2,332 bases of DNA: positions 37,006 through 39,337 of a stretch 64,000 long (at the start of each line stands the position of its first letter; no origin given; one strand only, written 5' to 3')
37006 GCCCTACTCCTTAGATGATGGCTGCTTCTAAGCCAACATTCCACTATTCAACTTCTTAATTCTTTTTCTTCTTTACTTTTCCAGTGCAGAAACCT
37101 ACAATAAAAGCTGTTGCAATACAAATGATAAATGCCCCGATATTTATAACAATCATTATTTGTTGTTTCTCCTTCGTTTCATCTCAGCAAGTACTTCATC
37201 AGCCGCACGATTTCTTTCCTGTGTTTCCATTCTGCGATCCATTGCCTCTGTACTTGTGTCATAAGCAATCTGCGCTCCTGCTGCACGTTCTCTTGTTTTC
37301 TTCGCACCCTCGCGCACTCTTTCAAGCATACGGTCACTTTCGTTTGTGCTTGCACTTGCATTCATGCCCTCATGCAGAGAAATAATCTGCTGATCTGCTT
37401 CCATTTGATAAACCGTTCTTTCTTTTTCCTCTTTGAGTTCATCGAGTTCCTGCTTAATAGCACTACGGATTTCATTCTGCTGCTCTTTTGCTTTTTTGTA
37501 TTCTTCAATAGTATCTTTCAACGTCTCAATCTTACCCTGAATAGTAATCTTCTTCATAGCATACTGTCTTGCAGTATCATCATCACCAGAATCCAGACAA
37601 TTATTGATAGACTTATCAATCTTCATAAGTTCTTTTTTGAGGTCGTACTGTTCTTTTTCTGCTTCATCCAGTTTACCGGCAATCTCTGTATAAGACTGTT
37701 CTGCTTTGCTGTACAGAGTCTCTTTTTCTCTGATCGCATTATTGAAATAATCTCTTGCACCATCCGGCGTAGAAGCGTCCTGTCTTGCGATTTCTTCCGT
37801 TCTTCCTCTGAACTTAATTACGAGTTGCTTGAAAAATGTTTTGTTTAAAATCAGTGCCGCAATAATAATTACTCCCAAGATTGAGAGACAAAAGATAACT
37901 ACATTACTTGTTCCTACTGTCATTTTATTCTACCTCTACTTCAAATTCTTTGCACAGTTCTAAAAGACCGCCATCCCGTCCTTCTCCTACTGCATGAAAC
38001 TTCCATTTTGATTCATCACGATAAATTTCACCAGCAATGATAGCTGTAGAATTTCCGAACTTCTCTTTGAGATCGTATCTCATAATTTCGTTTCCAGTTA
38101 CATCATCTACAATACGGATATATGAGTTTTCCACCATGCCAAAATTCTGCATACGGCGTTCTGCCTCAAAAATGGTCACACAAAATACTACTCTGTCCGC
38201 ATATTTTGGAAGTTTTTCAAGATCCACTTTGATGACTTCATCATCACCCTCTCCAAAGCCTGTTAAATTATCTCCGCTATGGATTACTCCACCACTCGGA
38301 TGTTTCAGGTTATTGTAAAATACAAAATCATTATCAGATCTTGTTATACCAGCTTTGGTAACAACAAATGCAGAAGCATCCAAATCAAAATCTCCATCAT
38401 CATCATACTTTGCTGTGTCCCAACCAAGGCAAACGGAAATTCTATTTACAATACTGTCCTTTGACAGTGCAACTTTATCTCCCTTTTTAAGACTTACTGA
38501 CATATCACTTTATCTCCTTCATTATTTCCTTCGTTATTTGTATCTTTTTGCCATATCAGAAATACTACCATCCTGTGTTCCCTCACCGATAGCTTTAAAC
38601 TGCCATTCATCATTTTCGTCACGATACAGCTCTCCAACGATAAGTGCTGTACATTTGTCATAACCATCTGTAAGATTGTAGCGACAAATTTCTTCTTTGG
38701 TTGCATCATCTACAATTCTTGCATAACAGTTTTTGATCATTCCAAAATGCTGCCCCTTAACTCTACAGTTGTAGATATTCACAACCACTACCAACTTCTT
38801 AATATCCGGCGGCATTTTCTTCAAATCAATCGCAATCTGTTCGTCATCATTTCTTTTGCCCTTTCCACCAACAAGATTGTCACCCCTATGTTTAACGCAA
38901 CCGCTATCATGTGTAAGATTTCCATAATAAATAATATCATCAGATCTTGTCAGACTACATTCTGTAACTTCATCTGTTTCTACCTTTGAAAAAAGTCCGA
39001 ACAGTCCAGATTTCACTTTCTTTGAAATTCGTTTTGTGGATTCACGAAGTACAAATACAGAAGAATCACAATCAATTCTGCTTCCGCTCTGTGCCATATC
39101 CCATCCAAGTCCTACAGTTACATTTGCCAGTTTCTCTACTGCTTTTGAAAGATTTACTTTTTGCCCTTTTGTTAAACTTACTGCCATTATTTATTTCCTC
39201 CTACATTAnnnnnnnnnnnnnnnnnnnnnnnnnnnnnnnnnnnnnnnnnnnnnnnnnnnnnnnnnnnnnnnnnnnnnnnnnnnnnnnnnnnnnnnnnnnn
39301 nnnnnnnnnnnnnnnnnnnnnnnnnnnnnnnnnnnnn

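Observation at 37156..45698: Ter-like calcium and membrane-stress module carried by a phage: PspA-like protein, three TerD paralogues, a Ca2+ P-type ATPase, a nucleotidyltransferase and a 682-aa unknown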

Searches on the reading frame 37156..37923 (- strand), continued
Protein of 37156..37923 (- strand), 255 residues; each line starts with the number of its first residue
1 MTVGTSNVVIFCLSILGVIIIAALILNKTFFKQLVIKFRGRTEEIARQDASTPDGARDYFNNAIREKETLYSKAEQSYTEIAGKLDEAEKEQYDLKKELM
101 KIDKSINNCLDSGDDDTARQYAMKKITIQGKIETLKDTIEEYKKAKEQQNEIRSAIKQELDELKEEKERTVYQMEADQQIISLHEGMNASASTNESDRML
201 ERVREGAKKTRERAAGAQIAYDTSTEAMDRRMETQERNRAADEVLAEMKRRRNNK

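Call 75: list_cluster_members(proteins=[P0315, P0023, P0041, P0080, P0247])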
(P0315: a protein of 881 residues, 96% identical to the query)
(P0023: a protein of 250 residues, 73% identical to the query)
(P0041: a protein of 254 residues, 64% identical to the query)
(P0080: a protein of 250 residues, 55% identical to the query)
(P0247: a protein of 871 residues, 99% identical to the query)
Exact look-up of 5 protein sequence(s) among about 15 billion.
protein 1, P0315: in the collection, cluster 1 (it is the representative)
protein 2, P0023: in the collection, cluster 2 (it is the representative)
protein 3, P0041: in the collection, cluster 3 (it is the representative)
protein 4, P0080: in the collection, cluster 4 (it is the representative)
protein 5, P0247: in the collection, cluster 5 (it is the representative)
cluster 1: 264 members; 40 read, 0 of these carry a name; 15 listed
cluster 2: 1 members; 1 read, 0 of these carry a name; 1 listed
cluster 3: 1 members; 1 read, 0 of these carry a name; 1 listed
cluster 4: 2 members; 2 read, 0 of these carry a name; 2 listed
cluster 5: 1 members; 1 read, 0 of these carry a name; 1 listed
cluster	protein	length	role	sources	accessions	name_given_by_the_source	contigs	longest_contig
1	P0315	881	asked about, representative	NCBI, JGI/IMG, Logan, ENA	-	-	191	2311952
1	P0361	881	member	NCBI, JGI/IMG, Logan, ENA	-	-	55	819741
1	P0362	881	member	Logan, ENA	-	-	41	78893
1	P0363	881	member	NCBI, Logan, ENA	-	-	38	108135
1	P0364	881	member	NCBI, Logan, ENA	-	-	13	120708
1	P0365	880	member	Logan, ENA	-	-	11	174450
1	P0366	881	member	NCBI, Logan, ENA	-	-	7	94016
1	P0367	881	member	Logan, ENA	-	-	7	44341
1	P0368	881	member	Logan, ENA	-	-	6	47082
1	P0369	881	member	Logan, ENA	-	-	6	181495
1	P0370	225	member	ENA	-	-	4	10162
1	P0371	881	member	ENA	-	-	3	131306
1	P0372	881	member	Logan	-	-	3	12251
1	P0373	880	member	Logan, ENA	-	-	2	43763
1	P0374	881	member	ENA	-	-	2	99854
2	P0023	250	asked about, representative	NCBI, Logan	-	-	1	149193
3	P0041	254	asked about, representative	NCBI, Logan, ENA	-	-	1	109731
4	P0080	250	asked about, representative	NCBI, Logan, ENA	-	-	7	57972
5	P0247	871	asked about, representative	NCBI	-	-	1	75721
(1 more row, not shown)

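Call 85: search_protein_families(library=padloc, proteins=[window:37156-37923:-], max_evalue=0.001)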
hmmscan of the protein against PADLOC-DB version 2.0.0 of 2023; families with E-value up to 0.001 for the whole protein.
window:37156-37923:- (255 aa): 0 families

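Call 96: search_protein_representatives(alignment_id=A1)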
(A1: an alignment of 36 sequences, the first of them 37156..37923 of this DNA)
Query: 36 sequences, 250 profile positions. Proteins with E-value up to 0.001 (for the whole library): 238; up to 1e-10: 151; up to 1e-30: 30. The best 150 are listed.
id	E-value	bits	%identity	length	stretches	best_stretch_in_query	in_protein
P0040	1.8e-114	397.9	-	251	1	4-249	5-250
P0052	1.6e-86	306.3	-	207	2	86-249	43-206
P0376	5.3e-85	301.3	-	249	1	1-248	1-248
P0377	1.1e-81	290.4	-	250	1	5-249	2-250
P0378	1.2e-73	264.1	-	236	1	15-246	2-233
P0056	5.8e-73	261.9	-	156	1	95-250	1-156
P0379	2.3e-68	246.8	-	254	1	4-248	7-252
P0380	1.3e-66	241.0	-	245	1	5-248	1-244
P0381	1.2e-63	231.3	-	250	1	4-249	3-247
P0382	2.6e-59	217.1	-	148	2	160-249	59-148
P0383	9.0e-59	215.4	-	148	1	1-136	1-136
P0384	2.8e-51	190.8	-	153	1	44-166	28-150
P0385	9.2e-51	189.1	-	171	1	122-249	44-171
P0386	1.5e-50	188.4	-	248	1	6-249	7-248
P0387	2.2e-49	184.6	-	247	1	7-249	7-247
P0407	1.7e-28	116.2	-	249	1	1-248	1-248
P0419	5.5e-25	104.7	-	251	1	1-246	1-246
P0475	3.2e-18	82.5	-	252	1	2-249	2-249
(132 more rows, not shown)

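Call 97: find_encoding_contigs(protein=P0407, flank=8000, max_places=2)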
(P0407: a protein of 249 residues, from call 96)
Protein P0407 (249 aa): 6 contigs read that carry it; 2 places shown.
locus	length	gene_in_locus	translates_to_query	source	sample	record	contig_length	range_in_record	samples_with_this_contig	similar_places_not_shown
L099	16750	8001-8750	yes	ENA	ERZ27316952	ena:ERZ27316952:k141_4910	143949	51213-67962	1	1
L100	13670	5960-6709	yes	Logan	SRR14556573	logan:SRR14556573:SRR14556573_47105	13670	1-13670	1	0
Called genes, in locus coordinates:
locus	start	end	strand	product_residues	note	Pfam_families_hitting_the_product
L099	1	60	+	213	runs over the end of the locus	PF07486:Hydrolase_2 (weak)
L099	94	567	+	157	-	-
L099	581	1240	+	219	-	PF03477:ATP-cone, PF13597:NRDD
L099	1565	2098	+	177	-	PF13597:NRDD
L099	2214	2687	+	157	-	PF07463:NUMOD4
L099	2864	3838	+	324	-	PF13597:NRDD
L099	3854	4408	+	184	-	PF13353:Fer4_12, PF04055:Radical_SAM (weak)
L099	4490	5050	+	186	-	PF00692:dUTPase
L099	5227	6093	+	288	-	PF01145:Band_7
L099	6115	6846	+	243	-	PF00528:BPD_transp_1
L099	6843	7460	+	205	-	PF02463:SMC_N, PF00005:ABC_tran, PF13304:AAA_21 (faint)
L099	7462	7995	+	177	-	-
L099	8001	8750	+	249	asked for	PF04012:PspA_IM30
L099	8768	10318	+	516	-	PF00691:OmpA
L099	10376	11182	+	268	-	-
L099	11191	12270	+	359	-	PF13186:SPASM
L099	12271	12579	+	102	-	-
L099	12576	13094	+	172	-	-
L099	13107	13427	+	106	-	-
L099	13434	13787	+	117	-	-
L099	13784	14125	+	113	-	-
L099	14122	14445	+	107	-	-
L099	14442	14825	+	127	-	-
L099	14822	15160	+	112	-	-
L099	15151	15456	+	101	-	-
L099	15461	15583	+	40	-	-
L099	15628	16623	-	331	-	PF00717:Peptidase_S24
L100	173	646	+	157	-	PF07463:NUMOD4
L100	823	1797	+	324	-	PF13597:NRDD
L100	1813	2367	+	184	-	PF13353:Fer4_12, PF04055:Radical_SAM (weak)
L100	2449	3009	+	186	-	PF00692:dUTPase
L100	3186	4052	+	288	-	PF01145:Band_7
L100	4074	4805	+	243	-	PF00528:BPD_transp_1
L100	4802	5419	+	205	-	PF02463:SMC_N, PF00005:ABC_tran, PF13304:AAA_21 (faint)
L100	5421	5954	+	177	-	-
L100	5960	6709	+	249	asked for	PF04012:PspA_IM30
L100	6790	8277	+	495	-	PF00691:OmpA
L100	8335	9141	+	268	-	-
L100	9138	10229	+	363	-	PF13186:SPASM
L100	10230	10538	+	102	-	-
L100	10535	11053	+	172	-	-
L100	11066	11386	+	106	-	-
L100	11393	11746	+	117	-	-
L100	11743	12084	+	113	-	-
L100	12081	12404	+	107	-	-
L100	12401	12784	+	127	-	-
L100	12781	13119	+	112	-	-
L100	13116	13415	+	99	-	-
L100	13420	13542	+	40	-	-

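Call 98: find_encoding_contigs(protein=P0475, flank=8000, max_places=2)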
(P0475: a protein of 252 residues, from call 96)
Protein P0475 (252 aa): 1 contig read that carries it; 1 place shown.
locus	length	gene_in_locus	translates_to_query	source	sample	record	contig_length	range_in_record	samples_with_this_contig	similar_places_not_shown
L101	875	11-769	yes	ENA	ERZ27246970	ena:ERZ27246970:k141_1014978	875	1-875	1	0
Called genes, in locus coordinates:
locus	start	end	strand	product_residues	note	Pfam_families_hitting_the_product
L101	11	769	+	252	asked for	-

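Call 99: find_encoding_contigs(protein=P0419, flank=7000, max_places=1)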
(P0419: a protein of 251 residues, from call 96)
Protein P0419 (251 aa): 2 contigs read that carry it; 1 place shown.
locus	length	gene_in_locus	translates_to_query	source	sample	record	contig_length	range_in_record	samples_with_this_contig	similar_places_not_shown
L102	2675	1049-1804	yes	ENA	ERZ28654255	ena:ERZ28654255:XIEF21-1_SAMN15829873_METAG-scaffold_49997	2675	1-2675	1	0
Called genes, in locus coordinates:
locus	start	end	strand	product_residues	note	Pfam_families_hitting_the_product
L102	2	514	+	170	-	?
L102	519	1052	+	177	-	-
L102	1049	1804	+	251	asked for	PF04012:PspA_IM30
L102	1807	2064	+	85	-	-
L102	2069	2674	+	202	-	?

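Call 100: find_encoding_contigs(protein=P0386, flank=7000, max_places=1)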
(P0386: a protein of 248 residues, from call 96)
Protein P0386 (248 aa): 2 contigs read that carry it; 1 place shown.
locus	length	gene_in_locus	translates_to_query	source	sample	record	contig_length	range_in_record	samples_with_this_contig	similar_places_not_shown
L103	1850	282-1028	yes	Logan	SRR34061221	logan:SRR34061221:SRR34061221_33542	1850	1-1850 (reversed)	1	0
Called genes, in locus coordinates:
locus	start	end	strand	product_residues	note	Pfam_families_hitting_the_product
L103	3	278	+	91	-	?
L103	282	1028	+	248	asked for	PF04012:PspA_IM30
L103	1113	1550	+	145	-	-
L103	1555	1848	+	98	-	?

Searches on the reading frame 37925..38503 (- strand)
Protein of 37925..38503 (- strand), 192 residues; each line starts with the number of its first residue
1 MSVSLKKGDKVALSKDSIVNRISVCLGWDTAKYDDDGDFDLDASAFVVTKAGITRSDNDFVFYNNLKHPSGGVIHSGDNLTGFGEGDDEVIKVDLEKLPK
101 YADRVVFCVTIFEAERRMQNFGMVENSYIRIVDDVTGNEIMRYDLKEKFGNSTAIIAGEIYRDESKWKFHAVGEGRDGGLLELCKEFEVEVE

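Call 3: search_protein_families(library=pfam, proteins=[window:37925-38503:-], max_evalue=0.01)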
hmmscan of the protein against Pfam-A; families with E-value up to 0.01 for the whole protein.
window:37925-38503:- (192 aa): 1 family
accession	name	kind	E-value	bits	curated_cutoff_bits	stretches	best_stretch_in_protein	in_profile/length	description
PF02342.23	TerD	-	1e-71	240.7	25.3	1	1-187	1-187/187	TerD domain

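Call 11: search_protein_families(library=phrogs, proteins=[window:37925-38503:-], max_evalue=0.001)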
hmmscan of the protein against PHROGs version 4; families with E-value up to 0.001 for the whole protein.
window:37925-38503:- (192 aa): 1 family
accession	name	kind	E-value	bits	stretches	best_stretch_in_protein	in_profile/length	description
phrog_5698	-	unknown function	2.7e-47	161.7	1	1-188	3-189/195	-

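Call 28: search_protein_families(library=ncbifam, proteins=[window:37925-38503:-], max_evalue=0.01)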
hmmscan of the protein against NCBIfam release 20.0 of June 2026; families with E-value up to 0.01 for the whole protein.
window:37925-38503:- (192 aa): 0 families

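Call 85: search_protein_families(library=padloc, proteins=[window:37925-38503:-], max_evalue=0.001)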
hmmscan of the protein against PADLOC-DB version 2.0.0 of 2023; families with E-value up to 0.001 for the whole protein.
window:37925-38503:- (192 aa): 0 families

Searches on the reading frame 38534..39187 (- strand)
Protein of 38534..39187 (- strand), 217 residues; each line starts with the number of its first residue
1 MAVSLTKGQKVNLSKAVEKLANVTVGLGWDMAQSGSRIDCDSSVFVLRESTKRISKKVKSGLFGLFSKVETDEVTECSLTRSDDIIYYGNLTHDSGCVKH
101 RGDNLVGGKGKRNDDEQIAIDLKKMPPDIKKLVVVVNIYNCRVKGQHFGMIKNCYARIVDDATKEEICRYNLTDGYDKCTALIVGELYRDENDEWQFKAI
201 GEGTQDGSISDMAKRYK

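Call 3: search_protein_families(library=pfam, proteins=[window:38534-39187:-], max_evalue=0.01)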
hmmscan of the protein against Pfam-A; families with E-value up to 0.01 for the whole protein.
window:38534-39187:- (217 aa): 1 family
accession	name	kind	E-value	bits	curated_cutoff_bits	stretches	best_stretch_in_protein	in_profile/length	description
PF02342.23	TerD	-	1e-61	208.2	25.3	2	79-216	54-187/187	TerD domain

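Call 11: search_protein_families(library=phrogs, proteins=[window:38534-39187:-], max_evalue=0.001)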
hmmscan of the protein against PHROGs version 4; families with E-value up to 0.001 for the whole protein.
window:38534-39187:- (217 aa): 1 family
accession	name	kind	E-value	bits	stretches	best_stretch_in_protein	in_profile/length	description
phrog_5698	-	unknown function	3.9e-41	141.6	1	1-210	3-183/195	-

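Call 28: search_protein_families(library=ncbifam, proteins=[window:38534-39187:-], max_evalue=0.01)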
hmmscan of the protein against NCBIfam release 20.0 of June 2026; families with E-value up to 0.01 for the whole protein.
window:38534-39187:- (217 aa): 0 families

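Call 85: search_protein_families(library=padloc, proteins=[window:38534-39187:-], max_evalue=0.001)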
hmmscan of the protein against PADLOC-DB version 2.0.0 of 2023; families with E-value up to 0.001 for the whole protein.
window:38534-39187:- (217 aa): 0 families
